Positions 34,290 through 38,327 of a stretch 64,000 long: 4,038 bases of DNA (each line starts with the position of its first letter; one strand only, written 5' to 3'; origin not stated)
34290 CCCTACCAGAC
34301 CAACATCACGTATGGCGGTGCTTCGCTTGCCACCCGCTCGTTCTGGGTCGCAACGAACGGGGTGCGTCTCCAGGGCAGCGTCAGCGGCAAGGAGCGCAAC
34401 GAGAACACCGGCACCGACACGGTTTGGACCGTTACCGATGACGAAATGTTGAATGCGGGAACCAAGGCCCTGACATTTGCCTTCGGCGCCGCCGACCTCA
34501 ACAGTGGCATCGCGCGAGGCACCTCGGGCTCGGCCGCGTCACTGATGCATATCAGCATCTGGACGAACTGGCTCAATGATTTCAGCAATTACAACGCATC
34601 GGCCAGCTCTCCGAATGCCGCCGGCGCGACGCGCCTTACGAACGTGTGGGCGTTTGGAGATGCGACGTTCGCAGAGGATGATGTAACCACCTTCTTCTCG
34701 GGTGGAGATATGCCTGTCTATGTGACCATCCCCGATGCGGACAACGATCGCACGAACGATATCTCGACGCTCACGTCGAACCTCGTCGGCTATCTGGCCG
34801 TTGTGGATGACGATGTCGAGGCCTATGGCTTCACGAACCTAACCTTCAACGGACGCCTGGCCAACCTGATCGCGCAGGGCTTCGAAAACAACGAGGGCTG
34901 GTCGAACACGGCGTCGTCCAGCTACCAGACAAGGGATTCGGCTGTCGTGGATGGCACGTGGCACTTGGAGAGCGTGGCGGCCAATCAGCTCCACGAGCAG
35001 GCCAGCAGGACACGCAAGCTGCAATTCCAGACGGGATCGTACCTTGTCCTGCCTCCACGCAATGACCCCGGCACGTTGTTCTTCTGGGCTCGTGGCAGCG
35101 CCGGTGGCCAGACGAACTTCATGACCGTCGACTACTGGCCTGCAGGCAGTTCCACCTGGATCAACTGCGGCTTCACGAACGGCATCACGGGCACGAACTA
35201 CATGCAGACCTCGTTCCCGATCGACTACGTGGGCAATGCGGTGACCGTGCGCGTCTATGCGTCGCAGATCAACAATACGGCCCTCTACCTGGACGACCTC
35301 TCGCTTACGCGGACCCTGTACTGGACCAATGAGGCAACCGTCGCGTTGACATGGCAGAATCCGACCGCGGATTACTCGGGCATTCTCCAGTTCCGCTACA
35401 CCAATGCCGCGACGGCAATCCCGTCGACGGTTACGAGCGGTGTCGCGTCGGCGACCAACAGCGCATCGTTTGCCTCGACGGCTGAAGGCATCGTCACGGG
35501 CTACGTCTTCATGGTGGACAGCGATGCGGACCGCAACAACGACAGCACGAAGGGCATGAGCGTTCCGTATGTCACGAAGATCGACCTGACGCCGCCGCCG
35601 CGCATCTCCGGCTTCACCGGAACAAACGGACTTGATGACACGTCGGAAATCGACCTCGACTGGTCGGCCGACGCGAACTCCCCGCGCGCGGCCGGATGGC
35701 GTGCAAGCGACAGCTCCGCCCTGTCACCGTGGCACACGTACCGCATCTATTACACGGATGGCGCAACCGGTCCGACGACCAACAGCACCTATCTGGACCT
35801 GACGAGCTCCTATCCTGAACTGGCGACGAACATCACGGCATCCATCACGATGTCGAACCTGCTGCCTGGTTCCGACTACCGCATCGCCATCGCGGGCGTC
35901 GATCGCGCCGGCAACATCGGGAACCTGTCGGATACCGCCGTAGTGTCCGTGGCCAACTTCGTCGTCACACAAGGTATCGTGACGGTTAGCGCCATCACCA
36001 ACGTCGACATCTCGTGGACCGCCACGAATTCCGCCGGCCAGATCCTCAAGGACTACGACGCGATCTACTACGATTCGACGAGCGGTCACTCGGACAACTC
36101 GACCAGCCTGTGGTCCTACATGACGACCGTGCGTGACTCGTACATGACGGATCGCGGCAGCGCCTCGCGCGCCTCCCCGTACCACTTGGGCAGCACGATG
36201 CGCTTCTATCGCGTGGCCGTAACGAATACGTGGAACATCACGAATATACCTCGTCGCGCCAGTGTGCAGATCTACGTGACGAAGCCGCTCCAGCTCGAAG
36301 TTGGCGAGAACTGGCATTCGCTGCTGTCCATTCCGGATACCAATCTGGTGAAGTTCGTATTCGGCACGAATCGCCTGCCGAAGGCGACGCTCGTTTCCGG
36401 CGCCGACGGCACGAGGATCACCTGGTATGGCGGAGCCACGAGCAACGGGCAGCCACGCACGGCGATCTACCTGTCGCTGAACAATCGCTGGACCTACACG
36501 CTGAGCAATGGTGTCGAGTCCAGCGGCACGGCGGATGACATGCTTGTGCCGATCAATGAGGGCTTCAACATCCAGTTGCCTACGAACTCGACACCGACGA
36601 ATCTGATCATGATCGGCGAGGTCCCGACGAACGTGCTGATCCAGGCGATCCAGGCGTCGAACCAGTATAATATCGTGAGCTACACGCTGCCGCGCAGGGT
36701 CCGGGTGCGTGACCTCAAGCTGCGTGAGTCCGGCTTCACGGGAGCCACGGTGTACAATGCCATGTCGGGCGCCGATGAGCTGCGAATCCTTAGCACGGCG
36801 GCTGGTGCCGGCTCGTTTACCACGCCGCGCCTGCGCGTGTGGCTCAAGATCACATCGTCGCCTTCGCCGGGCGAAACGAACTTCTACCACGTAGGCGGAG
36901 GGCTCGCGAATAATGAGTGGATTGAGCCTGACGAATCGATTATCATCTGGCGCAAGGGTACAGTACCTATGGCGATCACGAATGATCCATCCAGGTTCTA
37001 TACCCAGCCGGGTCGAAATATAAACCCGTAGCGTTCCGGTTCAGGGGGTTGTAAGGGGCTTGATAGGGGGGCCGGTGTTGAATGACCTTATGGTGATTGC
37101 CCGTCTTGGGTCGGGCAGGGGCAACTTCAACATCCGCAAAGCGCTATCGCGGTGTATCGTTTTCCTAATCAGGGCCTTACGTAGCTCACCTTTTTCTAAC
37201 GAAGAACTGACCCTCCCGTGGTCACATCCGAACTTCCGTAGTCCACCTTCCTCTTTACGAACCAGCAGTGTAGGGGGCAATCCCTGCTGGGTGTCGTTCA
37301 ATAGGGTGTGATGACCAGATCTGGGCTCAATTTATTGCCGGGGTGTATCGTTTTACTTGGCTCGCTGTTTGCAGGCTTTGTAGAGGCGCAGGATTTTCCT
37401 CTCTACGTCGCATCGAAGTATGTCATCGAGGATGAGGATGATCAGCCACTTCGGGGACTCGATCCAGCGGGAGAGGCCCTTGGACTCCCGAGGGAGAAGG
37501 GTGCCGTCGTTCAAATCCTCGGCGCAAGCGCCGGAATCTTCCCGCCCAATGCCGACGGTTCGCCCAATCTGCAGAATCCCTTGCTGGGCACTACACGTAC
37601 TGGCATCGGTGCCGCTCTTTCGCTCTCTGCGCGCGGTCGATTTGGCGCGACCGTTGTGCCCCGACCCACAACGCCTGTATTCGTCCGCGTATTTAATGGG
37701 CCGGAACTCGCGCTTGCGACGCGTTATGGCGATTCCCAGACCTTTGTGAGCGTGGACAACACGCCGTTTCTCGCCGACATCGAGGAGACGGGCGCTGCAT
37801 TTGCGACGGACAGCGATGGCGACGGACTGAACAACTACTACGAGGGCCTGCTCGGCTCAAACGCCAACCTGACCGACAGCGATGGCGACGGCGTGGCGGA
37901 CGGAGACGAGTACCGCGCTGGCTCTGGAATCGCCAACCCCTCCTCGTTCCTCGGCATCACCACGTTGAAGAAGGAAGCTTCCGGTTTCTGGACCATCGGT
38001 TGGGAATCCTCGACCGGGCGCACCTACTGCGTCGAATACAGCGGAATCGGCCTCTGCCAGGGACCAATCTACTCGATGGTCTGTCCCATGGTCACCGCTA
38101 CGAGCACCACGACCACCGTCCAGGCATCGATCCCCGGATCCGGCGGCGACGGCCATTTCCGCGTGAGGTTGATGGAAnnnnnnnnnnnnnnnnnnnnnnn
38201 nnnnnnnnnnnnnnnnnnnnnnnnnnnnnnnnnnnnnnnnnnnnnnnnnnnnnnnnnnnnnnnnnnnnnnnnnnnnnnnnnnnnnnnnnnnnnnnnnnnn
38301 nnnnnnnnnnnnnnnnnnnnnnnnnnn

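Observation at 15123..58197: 43-kb locus of three tandem secreted mega-proteins plus a coupled small protein that together carry PLD(HKD), EEP and LTD/Calx-beta modules: a candidate undescribed cell-surface nuclease/adhesion system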

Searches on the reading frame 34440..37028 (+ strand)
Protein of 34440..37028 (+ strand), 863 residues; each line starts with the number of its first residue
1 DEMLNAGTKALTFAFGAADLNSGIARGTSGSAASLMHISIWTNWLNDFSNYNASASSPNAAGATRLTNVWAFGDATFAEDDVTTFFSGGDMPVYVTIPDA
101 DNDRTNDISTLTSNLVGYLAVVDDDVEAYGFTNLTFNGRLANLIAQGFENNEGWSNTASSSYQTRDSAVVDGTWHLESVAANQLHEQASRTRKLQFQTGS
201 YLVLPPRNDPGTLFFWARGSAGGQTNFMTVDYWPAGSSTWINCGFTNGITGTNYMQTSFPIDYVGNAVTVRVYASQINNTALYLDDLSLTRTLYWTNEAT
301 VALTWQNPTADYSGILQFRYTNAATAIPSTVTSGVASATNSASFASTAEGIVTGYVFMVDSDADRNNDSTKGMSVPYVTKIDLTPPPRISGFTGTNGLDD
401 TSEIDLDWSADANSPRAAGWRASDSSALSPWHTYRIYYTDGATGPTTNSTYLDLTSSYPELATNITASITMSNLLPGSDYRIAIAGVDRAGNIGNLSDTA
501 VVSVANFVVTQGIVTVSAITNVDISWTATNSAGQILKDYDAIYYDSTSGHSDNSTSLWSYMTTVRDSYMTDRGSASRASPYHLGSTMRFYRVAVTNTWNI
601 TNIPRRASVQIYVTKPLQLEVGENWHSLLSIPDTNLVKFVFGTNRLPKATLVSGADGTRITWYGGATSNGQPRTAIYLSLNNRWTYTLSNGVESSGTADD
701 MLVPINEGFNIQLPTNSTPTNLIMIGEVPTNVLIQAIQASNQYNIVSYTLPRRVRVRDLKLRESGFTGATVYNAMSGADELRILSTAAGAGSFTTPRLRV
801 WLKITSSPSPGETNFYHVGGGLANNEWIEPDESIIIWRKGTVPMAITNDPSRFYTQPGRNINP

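Call 5: search_protein_families(library=pfam, proteins=[window:34440-37028:+], max_evalue=0.01)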
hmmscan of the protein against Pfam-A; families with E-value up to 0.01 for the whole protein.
window:34440-37028:+ (863 aa): 1 family
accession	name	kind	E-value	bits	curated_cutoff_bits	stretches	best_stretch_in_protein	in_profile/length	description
PF00041.27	fn3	-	0.0019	18.8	25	1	420-492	20-74/84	Fibronectin type III domain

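Call 8: search_protein_families(library=ncbifam, proteins=[window:34440-37028:+], max_evalue=0.01)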
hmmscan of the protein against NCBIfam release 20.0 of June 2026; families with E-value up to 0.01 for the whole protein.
window:34440-37028:+ (863 aa): 0 families

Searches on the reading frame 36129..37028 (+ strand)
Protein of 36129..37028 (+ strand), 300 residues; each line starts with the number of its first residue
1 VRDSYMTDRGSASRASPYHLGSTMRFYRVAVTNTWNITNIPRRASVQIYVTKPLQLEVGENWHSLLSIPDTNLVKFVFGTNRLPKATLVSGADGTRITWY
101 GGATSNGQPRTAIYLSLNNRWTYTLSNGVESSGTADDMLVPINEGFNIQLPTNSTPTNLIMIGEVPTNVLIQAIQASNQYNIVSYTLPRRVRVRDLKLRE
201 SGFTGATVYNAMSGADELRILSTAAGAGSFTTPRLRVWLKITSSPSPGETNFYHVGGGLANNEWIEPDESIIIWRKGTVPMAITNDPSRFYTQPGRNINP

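Call 47: predict_structure(alignment_id=A3)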
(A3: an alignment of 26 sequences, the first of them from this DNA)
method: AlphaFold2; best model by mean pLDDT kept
length: 300 residues; sequences in the alignment: 26
mean_pLDDT: 85.0   pTM: 0.83
mean pLDDT of the five models: 85.0, 84.1, 82.8, 82.8, 81.7
residues with pLDDT >= 90: 176; 70-90: 87; 50-70: 28; < 50: 9
segments of 3 or more residues with pLDDT < 50: 1-9
pLDDT, mean of each block of 10 residues (from residue 1): 40 73 87 74 88 92 93 94 84 88 80 91 69 86 92 92 93 92 92 93 90 81 73 91 70 94 93 91 92 81
secondary structure, 60 per line:
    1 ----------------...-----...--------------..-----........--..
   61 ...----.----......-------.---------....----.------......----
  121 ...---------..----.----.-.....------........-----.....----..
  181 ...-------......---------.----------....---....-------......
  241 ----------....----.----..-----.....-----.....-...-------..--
elements in order: E25-27 E49-56 E59-63 H74-78 E96-99 E111-116 E121-123 E146-150 E157-164 E170-174 E179-183 H193-196 E217-220 E235-240 E251-254 E271-275 E281-285

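Call 97: fold_search(model_id=the predicted structure, library=pdb)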
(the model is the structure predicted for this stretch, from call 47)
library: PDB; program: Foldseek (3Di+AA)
matches with E <= 10: 837; with E <= 0.001: 0
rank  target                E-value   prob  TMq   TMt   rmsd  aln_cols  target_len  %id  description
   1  8k1b_A                8.4e-03  0.12  0.13  0.15  21.3       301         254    9  SID1 transmembrane family member 1 (released 2024-07-10)
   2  4es9_B                1.6e-02  0.06  0.10  0.10  22.9       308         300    8  Crystal Structure of the adhesin domain of Epf from Streptococcus pyogenes in P21 (released 2012-09-19)
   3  5v00_A                1.7e-02  0.08  0.11  0.16  18.2       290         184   11  Structure of HutD from Pseudomonas fluorescens SBW25 (Formate condition) (released 2017-03-15)
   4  1yll_A                1.8e-02  0.08  0.11  0.15  17.1       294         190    9  Crystal Structure of the Conserved Protein of Unknown Function PA5104 from Pseudomonas aeruginosa PAO1 (released 2005-03-01)
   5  1yll_C                2.1e-02  0.08  0.11  0.16  16.9       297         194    9  Crystal Structure of the Conserved Protein of Unknown Function PA5104 from Pseudomonas aeruginosa PAO1 (released 2005-03-01)
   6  1yll_D                2.3e-02  0.08  0.11  0.16  17.3       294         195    9  Crystal Structure of the Conserved Protein of Unknown Function PA5104 from Pseudomonas aeruginosa PAO1 (released 2005-03-01)
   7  7sqc_1B               3.0e-02  0.07  0.12  0.04  17.8       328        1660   11  Ciliary C1 central pair apparatus isolated from Chlamydomonas reinhardtii (released 2022-04-13)
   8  1yll_B                3.4e-02  0.06  0.10  0.14  17.7       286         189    8  Crystal Structure of the Conserved Protein of Unknown Function PA5104 from Pseudomonas aeruginosa PAO1 (released 2005-03-01)
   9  2vqa_C                3.6e-02  0.08  0.13  0.12  19.2       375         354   10  Protein-folding location can regulate Mn versus Cu- or Zn-binding. Crystal Structure of MncA. (released 2008-10-28)
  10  4je0_B                3.6e-02  0.05  0.11  0.11  19.1       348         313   10  Structures of SdrD from Staphylococcus aureus reveal the molecular mechanism of how the cell surface receptors recogni (released 2013-06-19)
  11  4es8_B                3.8e-02  0.04  0.08  0.08  20.6       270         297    8  Crystal Structure of the adhesin domain of Epf from Streptococcus pyogenes in P212121 (released 2012-09-19)
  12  5fcc_A                4.0e-02  0.09  0.13  0.19  17.9       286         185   12  Structure of HutD from Pseudomonas fluorescens SBW25 (NaCl condition) (released 2017-01-25)
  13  7qpd_C                4.0e-02  0.04  0.11  0.10  32.4       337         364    7  Structure of the human MHC I peptide-loading complex editing module (released 2022-07-20)
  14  4es9_A                4.5e-02  0.04  0.09  0.09  20.8       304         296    8  Crystal Structure of the adhesin domain of Epf from Streptococcus pyogenes in P21 (released 2012-09-19)
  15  6ljq_A                4.7e-02  0.11  0.10  0.18  17.9       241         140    9  human galectin-16 R55N (released 2020-10-14)
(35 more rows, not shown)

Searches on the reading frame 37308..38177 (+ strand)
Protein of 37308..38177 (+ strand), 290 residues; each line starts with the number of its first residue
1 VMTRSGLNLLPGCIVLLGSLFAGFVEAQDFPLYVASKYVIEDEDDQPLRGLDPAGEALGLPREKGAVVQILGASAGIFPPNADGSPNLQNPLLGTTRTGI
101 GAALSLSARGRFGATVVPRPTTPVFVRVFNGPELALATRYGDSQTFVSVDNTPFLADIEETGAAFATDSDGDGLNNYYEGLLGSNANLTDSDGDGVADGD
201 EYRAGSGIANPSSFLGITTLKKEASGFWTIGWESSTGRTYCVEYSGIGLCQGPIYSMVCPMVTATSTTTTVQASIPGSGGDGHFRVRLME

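Call 6: search_protein_families(library=pfam, proteins=[window:37308-38177:+], max_evalue=0.01)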
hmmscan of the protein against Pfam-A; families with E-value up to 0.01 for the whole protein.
window:37308-38177:+ (290 aa): 1 family
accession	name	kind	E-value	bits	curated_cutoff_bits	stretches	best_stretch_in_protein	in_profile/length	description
PF18884.5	TSP3_bac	-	0.00014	22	25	0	168-185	1-18/22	Bacterial TSP3 repeat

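Call 9: search_protein_families(library=ncbifam, proteins=[window:37308-38177:+], max_evalue=0.01)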
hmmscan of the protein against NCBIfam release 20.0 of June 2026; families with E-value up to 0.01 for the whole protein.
window:37308-38177:+ (290 aa): 2 families
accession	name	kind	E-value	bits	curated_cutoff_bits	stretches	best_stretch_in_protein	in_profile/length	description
NF047639.1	throspo3_MtsD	equivalog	1.8e-05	23.1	800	1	164-207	456-499/651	cell-cell cohesion protein MtsD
NF033765.2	gliding_CglD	equivalog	0.00017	19.6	400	1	163-207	261-305/1124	adventurous gliding motility lipoprotein CglD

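Call 35: search_protein_families(library=pfam, proteins=[window:37308-38177:+], max_evalue=10)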
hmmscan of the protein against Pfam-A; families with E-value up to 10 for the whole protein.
window:37308-38177:+ (290 aa): 2 families
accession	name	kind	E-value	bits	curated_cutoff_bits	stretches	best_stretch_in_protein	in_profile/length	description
PF18884.5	TSP3_bac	-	0.00014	22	25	2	168-185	1-18/22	Bacterial TSP3 repeat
PF11921.14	DUF3439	-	0.2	12.1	27.1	1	252-271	38-57/122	Domain of unknown function (DUF3439)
